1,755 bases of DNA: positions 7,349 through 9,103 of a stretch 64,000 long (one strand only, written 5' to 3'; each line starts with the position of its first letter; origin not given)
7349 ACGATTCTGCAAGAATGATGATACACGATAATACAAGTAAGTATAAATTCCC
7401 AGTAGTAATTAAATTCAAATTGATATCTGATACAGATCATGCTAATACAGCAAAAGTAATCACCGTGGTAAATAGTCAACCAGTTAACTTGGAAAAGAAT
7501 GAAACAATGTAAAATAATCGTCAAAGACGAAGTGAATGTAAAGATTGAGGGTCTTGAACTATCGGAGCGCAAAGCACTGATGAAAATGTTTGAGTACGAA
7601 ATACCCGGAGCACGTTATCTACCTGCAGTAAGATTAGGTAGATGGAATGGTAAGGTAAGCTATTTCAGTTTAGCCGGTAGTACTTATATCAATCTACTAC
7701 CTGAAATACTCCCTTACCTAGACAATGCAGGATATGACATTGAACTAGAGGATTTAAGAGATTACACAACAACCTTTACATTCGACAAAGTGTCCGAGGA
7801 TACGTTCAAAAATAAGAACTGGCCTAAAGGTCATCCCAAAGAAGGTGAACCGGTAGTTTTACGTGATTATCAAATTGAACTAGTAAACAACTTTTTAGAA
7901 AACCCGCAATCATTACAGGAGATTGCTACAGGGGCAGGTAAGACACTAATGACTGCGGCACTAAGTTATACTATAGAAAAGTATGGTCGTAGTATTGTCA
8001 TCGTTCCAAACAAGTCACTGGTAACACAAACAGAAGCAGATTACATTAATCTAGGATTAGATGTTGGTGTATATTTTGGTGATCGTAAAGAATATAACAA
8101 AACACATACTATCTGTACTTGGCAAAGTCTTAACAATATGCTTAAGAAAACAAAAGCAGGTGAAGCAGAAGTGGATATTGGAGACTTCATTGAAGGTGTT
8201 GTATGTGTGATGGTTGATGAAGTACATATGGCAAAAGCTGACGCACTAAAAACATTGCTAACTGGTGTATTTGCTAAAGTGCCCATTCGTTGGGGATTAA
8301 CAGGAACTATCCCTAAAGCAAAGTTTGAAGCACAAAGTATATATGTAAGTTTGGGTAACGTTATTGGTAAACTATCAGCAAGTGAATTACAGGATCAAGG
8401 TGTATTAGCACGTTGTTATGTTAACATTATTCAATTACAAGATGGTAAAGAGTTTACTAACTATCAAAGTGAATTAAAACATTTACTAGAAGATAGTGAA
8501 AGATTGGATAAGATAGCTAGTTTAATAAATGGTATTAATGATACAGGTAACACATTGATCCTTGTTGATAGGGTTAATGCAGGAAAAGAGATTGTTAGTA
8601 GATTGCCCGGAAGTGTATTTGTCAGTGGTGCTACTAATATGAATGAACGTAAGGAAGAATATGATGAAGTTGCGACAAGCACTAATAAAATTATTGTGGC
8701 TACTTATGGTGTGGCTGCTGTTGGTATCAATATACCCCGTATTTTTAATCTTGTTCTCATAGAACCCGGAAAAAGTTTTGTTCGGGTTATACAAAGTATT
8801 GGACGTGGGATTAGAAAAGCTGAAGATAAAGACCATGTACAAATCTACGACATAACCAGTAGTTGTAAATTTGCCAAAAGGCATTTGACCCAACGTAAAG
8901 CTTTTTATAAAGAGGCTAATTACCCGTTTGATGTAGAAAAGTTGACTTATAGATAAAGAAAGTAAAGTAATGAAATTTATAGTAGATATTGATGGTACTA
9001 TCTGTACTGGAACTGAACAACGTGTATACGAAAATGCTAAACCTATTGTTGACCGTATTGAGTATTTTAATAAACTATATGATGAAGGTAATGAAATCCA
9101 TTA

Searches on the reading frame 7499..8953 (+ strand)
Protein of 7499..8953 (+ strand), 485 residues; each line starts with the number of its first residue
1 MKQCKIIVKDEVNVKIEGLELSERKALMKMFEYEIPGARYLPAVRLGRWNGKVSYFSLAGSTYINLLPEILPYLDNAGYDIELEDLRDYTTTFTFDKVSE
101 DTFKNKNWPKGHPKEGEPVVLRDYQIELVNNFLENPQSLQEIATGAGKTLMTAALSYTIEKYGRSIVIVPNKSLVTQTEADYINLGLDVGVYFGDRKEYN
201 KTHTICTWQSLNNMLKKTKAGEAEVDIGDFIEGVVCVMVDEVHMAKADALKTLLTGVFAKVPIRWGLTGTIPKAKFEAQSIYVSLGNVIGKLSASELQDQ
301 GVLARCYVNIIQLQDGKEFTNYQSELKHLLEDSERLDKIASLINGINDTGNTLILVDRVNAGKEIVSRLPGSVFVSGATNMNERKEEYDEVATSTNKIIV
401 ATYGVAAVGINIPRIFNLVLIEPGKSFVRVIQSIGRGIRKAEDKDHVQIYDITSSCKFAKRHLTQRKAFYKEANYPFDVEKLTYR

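Call 32: search_protein_families(library=pfam, proteins=[window:7499-8953:+], max_evalue=0.001)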
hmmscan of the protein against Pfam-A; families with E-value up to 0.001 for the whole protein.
window:7499-8953:+ (485 aa): 4 families
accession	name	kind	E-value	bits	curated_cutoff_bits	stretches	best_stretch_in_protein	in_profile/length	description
PF04851.21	ResIII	-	1.5e-17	64.4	22.5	1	120-272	3-163/164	Type III restriction enzyme, res subunit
PF00271.37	Helicase_C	-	3.1e-09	37.5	23.5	1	338-439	5-108/110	Helicase conserved C-terminal domain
PF00270.35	DEAD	-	2.5e-08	34.3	26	1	123-272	2-161/167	DEAD/DEAH box helicase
PF21241.2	UvsW_N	-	0.00036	21.3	25.3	1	6-83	4-80/81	DNA helicase UvsW, N-terminal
